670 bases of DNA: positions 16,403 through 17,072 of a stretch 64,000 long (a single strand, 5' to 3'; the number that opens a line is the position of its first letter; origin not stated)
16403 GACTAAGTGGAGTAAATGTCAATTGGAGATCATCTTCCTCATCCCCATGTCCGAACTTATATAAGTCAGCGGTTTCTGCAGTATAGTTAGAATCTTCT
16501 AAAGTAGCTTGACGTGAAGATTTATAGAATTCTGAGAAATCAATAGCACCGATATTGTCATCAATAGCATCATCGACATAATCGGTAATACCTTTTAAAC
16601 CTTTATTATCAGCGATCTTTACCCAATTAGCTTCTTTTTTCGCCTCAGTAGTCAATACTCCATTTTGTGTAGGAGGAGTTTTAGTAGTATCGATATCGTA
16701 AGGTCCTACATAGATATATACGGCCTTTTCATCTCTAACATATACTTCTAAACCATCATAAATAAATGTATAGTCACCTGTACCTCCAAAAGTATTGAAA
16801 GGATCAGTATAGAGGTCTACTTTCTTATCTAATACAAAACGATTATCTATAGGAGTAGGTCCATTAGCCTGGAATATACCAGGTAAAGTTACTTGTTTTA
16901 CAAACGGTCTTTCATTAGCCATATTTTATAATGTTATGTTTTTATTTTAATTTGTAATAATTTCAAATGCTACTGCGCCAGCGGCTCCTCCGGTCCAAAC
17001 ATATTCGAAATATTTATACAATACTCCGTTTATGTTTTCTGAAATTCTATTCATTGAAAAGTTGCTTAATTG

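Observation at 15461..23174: Tandemly duplicated receptor-binding paralogues sharing a C-terminal domain, with nucleotide-level similarity and a vestigial extra 3' end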

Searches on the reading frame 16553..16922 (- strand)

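Call 74: predict_structure(alignment_id=A5)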
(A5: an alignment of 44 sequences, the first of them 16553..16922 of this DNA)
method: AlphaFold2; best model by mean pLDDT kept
length: 123 residues; sequences in the alignment: 44
mean_pLDDT: 78.8   pTM: 0.64
mean pLDDT of the five models: 78.8, 78.7, 78.2, 77.4, 75.9
residues with pLDDT >= 90: 61; 70-90: 20; 50-70: 29; < 50: 13
segments of 3 or more residues with pLDDT < 50: 1-12
pLDDT, mean of each block of 10 residues (from residue 1): 40 52 65 95 92 91 94 93 88 97 83 62 59
secondary structure, 60 per line:
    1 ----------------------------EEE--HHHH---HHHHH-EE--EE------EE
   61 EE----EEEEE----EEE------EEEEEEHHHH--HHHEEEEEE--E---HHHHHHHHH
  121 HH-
elements in order: E29-31 H34-37 H41-45 E59-62 E67-71 E76-78 E85-90 H91-94 E100-105 H112-122

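Call 76: fold_search(model_id=the predicted structure, library=pdb)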
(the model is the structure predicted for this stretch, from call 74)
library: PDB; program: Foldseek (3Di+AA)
matches with E <= 10: 38; with E <= 0.001: 0
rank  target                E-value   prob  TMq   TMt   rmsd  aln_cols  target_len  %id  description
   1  7pzy_M                2.8e+00  0.02  0.17  0.16  16.6       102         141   17  Structure of the vacant Candida albicans 80S ribosome (released 2022-05-18)
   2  6t4q_SL               3.0e+00  0.02  0.17  0.15  16.3        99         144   13  Structure of yeast 80S ribosome stalled on the CGA-CCG inhibitory codon combination. (released 2019-12-25)
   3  9bs0_P                3.4e+00  0.04  0.20  0.24   9.7        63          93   10  YphC-treated 45SYphC particle. Class 5 (released 2024-12-25)
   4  1ywk_D                4.4e+00  0.03  0.18  0.11   8.3        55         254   13  Crystal structure of 4-deoxy-1-threo-5-hexosulose-uronate ketol-isomerase from Enterococcus faecalis (released 2005-03-01)
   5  7yrs_B                5.0e+00  0.03  0.19  0.10   8.6        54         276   13  Crystal structure of Lactobacillus rhamnosus 4-deoxy-L-threo-5-hexosulose-uronate ketol-isomerase KduI complexed with  (released 2023-08-16)
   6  9qf4_Ar               5.0e+00  0.02  0.19  0.20  10.6        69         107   17  Structure of P. furiosus 70S ribosome grown at 95 degC (released 2025-11-05)
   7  8fqc_P1               5.3e+00  0.08  0.27  0.22   5.2        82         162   11  Structure of baseplate with receptor binding complex of Agrobacterium phage Milano (released 2024-01-31)
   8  8c3a_N                5.3e+00  0.02  0.17  0.15  15.9        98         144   16  Crystal structure of ailanthone bound to the Candida albicans 80S ribosome (released 2024-01-10)
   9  8ps7_B                5.3e+00  0.01  0.15  0.09   9.9        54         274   11  Crystal structure of Medicago truncatula LYR4 kinase domain (released 2024-11-06)
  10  8hqz_T                5.7e+00  0.06  0.13  0.12   3.8        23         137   26  Baseplate of DT57C bacteriophage in the full state (released 2023-12-13)
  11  8q5i_M                5.7e+00  0.01  0.17  0.16  15.6        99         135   19  Structure of Candida albicans 80S ribosome in complex with cephaeline (released 2023-09-13)
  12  7mq8_SM               6.0e+00  0.01  0.12  0.06  14.6        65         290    9  Cryo-EM structure of the human SSU processome, state pre-A1 (released 2021-09-22)
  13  4v88_CL               6.9e+00  0.01  0.17  0.15  16.0        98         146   14  The structure of the eukaryotic ribosome at 3.0 A resolution. (released 2014-07-09)
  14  7ye3_F                6.9e+00  0.01  0.16  0.09   8.9        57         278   12  Crystal structure of Lactobacillus rhamnosus 4-deoxy-L-threo-5-hexosulose-uronate ketol-isomerase KduI complexed with  (released 2023-07-05)
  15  7zhg_R                7.3e+00  0.01  0.17  0.19   9.9        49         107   16  High-resolution cryo-EM structure of Pyrococcus abyssi 30S ribosomal subunit bound to mRNA and initiator tRNA anticodo (released 2022-06-29)
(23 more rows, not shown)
